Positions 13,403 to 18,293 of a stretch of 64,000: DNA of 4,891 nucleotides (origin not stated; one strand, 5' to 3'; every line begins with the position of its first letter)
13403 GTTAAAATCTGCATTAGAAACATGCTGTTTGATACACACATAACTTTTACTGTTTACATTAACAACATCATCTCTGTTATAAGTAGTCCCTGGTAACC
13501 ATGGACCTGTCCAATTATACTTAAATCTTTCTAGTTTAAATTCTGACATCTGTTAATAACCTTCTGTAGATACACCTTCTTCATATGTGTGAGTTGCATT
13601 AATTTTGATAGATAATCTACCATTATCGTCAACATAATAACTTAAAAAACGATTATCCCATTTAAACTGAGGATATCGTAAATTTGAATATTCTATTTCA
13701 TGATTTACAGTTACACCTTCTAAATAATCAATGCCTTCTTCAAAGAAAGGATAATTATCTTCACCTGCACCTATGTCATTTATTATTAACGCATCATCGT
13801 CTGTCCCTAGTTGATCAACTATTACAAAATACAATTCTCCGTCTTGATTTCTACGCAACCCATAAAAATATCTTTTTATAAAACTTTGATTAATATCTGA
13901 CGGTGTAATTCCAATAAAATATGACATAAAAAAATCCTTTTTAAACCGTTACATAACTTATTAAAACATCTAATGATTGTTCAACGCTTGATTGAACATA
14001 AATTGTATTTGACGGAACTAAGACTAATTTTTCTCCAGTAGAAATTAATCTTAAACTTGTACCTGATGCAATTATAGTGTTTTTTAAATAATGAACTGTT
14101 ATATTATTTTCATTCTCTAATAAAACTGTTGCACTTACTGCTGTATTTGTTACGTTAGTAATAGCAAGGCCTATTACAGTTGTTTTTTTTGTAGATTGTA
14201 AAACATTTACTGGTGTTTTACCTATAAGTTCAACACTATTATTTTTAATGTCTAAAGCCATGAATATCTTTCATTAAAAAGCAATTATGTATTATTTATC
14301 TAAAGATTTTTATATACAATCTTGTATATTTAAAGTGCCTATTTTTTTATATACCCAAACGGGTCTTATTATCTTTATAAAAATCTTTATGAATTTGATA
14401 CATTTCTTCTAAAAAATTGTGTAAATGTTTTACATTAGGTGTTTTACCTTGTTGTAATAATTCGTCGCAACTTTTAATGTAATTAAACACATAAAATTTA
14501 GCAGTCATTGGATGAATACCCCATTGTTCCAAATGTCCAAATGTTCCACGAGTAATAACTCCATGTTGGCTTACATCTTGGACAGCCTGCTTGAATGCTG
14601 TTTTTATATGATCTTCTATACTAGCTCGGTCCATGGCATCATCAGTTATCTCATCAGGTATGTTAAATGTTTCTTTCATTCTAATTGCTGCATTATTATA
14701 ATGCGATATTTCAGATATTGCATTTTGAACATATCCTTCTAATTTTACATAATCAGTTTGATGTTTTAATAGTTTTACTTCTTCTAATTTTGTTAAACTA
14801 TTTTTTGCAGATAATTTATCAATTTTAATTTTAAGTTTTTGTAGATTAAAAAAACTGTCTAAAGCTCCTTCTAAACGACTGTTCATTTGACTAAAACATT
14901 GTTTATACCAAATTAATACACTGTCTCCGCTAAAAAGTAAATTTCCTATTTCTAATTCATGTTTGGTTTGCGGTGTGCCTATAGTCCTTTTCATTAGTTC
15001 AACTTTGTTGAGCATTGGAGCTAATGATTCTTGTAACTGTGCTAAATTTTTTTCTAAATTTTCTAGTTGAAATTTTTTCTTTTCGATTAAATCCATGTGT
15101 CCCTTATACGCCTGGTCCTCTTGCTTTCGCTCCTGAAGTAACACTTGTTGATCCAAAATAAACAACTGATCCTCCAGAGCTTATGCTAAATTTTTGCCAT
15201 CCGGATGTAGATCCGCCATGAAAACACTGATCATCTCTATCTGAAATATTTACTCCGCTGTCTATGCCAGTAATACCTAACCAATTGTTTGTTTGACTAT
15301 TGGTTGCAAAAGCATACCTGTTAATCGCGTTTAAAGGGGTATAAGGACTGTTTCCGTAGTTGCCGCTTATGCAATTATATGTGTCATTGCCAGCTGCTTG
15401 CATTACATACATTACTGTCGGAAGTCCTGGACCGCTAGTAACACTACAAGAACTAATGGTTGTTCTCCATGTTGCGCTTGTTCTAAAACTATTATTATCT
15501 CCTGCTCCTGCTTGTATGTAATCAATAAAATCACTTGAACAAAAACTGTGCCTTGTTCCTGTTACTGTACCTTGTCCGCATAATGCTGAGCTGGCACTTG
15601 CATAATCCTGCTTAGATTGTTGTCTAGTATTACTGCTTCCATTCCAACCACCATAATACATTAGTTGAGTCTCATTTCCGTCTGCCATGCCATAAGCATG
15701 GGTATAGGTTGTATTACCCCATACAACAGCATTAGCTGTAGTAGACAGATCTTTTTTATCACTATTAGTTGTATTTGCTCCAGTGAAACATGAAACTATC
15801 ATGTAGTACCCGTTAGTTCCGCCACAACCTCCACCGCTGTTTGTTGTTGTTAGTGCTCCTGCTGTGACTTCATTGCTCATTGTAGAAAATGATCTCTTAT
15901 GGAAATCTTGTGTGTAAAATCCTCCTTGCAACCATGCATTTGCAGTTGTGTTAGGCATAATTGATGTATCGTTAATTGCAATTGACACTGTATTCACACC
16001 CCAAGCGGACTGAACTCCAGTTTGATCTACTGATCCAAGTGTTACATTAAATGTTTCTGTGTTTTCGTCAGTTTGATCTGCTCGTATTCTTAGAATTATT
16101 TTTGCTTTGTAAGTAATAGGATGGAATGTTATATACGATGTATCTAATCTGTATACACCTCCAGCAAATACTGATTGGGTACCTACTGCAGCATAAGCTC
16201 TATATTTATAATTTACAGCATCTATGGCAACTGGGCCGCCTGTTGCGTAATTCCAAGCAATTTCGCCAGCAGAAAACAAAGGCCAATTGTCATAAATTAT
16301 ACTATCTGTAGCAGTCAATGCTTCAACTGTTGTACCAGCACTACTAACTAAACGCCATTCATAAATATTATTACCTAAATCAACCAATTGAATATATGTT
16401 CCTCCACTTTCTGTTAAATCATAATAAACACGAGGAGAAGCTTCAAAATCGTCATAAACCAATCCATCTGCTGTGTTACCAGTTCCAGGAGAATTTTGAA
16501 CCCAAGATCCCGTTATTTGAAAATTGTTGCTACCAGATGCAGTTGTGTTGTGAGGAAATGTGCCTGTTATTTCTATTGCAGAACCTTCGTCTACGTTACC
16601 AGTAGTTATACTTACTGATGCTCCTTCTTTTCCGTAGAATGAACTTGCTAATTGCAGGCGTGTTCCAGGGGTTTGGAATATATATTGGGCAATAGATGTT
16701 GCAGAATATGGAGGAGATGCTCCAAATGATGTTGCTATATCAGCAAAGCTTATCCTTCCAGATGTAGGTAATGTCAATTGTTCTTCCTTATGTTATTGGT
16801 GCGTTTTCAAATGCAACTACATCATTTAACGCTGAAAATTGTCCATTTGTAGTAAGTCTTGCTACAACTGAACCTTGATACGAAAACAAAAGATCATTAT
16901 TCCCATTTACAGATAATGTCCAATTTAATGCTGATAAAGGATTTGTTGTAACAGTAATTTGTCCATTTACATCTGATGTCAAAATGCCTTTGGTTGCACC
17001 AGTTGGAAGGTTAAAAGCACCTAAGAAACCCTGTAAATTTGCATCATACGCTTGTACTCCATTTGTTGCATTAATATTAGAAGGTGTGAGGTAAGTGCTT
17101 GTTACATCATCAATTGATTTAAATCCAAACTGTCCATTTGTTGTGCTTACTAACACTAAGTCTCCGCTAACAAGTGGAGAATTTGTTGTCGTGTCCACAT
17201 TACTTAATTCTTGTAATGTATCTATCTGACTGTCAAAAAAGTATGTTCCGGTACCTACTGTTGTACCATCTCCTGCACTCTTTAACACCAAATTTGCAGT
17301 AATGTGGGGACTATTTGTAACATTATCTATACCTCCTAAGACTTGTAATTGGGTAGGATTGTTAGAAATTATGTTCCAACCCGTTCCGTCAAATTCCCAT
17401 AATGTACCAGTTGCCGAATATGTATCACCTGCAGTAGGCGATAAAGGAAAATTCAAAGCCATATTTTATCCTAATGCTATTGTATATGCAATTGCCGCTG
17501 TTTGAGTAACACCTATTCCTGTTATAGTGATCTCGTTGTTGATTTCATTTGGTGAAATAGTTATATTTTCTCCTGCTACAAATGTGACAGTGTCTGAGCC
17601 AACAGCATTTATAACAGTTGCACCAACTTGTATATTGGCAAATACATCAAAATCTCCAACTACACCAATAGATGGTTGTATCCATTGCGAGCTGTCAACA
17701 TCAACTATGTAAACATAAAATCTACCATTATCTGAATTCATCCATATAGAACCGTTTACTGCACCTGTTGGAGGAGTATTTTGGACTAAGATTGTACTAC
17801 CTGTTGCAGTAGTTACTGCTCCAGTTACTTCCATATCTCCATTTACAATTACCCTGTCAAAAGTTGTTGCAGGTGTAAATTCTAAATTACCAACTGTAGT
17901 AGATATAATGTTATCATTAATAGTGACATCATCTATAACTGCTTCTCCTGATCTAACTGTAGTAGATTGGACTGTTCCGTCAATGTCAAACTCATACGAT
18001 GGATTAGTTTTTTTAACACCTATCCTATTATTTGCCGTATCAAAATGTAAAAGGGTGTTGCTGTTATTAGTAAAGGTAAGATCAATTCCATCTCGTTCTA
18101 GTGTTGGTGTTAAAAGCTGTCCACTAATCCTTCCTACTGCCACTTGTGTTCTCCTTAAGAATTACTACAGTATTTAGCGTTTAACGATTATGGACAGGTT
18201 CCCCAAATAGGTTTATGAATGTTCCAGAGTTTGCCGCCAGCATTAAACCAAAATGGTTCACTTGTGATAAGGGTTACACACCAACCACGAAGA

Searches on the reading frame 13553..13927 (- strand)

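Call 40: search_protein_families(library=phrogs, proteins=[window:13553-13927:-], max_evalue=0.001)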
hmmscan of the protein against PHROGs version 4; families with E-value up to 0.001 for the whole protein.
window:13553-13927:- (124 aa): 1 family
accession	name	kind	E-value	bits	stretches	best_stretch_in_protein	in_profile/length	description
phrog_8997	-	unknown function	3.8e-14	54.2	1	18-116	20-116/121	-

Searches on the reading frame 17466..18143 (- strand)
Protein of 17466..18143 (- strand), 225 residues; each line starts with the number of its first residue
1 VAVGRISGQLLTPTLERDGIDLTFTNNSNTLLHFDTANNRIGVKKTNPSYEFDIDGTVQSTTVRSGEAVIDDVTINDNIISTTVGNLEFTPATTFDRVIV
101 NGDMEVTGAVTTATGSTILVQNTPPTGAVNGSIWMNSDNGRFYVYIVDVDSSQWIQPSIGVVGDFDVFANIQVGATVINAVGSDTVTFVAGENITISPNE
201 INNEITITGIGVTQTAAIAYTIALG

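Call 40: search_protein_families(library=phrogs, proteins=[window:17466-18143:-], max_evalue=0.001)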
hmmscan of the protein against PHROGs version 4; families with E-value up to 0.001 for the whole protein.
window:17466-18143:- (225 aa): 2 families
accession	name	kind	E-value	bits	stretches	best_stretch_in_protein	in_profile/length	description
phrog_3304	-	tail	1.6e-06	29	1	115-157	124-166/177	L-shaped tail fiber protein assembly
phrog_9729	-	tail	3e-05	23.8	1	111-193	581-658/750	tail fiber protein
